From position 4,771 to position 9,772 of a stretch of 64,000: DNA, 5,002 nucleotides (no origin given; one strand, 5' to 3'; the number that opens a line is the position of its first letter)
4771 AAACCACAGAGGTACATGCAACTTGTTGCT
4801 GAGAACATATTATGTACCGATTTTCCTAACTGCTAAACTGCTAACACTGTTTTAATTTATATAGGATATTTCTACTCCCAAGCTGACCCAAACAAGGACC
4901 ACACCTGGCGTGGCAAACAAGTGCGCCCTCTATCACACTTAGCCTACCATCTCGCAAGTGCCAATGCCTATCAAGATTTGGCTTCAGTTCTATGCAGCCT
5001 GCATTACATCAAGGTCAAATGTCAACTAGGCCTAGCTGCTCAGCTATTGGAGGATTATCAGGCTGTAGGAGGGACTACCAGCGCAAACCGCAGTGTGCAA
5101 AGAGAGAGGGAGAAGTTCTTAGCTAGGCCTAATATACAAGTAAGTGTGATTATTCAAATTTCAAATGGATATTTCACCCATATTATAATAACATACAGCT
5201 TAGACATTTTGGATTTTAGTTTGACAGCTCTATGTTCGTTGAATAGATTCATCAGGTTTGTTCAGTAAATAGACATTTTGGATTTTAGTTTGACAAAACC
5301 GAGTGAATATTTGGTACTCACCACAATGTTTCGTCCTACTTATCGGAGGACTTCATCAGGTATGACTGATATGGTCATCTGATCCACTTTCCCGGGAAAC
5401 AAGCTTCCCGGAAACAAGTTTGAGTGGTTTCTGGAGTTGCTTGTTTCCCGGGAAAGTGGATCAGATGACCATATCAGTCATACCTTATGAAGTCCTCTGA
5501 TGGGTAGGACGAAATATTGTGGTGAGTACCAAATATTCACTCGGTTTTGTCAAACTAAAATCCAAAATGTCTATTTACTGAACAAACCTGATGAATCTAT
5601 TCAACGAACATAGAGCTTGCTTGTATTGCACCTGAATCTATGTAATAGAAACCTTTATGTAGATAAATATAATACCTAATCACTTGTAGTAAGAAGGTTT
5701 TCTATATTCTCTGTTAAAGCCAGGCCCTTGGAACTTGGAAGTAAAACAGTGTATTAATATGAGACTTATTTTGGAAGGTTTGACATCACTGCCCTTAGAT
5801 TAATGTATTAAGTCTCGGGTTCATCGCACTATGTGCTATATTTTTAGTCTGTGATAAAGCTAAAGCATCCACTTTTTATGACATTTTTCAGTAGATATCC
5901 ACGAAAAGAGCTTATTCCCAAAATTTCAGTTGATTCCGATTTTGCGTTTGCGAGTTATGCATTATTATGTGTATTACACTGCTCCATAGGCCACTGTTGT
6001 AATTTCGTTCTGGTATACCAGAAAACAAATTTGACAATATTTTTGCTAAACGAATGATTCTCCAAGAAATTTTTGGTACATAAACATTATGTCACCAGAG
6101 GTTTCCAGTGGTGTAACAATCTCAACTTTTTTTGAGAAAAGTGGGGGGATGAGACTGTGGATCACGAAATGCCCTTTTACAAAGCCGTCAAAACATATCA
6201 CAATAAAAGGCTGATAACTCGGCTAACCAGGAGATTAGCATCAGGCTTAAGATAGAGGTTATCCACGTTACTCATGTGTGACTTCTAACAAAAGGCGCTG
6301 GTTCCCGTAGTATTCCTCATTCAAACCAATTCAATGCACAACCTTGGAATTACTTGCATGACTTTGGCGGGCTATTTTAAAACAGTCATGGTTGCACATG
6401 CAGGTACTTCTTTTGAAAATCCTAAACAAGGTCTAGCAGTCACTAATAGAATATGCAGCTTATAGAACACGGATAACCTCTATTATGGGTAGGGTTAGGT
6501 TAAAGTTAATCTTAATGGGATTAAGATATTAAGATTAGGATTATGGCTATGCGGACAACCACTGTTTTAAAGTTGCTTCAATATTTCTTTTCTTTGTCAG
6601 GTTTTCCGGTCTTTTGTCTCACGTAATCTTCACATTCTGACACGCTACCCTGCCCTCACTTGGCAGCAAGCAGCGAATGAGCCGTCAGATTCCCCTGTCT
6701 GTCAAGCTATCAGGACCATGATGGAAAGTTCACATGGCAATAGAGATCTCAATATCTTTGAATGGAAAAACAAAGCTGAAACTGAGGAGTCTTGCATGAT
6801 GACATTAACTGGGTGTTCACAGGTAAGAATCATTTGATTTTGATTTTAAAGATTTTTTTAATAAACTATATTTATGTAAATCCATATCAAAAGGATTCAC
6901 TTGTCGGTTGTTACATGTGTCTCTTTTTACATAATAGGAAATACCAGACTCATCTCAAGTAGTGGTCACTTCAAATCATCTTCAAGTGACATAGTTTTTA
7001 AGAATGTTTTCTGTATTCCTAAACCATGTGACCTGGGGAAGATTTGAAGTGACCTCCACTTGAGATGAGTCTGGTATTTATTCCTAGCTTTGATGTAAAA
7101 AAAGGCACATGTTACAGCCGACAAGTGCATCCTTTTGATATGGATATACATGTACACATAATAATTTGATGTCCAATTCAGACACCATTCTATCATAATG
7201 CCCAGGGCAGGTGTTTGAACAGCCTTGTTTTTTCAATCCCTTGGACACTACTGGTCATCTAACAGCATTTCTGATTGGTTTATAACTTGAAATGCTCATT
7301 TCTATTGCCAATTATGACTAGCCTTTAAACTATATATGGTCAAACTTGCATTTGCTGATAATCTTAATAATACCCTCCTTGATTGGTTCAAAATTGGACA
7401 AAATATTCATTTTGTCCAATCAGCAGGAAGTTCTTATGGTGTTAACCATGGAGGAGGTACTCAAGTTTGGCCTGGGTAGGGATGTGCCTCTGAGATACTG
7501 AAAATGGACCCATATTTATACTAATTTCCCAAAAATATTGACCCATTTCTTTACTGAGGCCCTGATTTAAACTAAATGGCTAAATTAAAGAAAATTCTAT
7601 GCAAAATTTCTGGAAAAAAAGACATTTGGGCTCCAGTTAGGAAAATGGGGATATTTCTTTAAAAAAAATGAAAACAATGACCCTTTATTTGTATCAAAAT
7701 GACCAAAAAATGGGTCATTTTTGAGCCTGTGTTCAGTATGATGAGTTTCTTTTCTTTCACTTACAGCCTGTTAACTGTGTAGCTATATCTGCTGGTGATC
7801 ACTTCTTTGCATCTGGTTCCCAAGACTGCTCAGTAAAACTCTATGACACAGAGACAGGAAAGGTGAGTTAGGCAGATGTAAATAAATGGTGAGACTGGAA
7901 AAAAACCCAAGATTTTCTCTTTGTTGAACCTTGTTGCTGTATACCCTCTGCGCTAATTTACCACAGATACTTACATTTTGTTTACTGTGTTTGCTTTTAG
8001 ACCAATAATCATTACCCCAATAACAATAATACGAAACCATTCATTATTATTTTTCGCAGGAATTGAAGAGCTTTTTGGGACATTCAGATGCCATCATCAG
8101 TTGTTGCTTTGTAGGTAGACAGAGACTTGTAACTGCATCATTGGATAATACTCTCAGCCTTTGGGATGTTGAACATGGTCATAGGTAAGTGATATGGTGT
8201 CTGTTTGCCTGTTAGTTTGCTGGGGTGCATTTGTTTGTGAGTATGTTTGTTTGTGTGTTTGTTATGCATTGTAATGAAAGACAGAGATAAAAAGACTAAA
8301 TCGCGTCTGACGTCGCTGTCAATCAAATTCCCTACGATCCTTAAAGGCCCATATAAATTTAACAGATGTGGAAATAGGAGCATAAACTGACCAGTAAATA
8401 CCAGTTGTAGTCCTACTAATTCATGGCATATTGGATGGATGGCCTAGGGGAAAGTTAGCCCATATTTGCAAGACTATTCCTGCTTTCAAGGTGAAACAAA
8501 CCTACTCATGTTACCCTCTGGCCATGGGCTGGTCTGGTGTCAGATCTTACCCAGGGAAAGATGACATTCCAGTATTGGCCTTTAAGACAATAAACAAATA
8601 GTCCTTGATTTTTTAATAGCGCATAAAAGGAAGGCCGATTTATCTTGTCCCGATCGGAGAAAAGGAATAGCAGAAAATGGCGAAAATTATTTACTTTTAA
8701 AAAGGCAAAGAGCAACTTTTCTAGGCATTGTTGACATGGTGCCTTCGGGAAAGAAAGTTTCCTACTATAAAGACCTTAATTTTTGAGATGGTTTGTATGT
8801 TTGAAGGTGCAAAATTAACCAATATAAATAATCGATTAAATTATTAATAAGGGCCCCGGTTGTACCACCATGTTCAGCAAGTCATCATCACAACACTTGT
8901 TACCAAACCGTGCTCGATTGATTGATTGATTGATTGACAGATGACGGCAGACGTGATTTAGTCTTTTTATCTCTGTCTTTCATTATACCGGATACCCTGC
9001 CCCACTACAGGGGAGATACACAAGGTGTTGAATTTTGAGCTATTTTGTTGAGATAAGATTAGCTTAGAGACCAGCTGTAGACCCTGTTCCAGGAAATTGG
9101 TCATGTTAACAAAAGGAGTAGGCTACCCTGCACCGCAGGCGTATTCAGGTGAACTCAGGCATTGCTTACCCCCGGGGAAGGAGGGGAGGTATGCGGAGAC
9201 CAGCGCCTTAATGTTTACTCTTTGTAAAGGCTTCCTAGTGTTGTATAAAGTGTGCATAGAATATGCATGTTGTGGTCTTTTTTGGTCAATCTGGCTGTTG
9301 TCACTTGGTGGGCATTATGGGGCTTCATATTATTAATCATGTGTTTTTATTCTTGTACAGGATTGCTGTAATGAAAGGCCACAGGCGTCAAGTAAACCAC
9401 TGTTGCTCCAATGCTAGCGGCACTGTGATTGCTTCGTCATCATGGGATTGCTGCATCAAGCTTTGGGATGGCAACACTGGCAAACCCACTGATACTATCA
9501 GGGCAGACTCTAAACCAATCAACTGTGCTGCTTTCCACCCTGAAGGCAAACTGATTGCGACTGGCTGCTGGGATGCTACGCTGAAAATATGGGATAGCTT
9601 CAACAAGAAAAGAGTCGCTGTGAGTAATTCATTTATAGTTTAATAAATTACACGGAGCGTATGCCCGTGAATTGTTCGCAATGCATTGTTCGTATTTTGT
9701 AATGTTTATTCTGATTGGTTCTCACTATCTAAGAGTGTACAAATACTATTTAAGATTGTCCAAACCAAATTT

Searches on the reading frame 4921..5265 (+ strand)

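Call 48: search_protein_families(library=pfam, proteins=[window:4921-5265:+], max_evalue=0.01)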
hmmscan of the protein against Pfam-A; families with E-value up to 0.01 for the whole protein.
seq(115 aa): 1 family
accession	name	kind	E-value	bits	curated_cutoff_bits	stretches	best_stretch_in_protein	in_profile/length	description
PF17908.6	APAF1_C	-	1.3e-08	35.3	22.8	1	6-66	34-95/135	APAF-1 helical domain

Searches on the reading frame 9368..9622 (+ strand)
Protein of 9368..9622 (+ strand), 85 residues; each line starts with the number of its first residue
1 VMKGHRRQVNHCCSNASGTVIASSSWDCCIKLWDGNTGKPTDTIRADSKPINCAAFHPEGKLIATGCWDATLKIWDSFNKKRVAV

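Call 15: find_homologous_proteins(query=window:9368-9622:+, max_evalue=0.00001)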
Query seq(85 aa) (85 aa): 1 proteins with E <= 0.00001 among 1 candidates.
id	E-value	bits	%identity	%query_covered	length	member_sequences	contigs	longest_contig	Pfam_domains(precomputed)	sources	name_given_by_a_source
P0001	2.6e-41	157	80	99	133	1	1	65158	PF25168.2,PF25174.2,PF24814.2,PF24105.2,PF24805.2,PF25048.2,PF23381.2,PF25173.2,PF12894.14,PF25175.2,PF24817.2,PF24796.2,PF25172.2,PF20426.5,PF25391.2,PF24807.2,PF25047.1,PF00400.39,PF23414.2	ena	-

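Call 17: find_encoding_contigs(protein=P0001, flank=10000, max_places=5)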
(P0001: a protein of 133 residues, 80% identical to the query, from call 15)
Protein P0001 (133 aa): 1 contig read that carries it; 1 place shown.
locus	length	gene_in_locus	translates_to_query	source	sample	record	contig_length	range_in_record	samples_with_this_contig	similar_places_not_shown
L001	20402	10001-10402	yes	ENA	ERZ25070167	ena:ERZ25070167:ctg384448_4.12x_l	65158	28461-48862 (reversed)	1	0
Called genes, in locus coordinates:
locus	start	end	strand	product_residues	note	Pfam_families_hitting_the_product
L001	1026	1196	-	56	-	-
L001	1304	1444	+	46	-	-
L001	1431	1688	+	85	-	-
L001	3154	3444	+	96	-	-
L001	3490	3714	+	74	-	-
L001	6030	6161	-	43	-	-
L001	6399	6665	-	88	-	-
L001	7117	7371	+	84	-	-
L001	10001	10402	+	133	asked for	PF00400:WD40, PF23381:Beta-prop_IFT122_1st, PF24814:WD40_Prp19, PF24817:WD40_WDHD1_1st, PF25173:Beta-prop_WDR3_1st, PF25174:Beta-prop_THOC3, PF25175:Beta-prop_WDR5, PF00400:WD40, +12 more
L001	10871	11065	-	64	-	-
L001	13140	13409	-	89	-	-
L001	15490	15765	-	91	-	-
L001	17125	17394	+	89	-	-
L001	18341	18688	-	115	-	-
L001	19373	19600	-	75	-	-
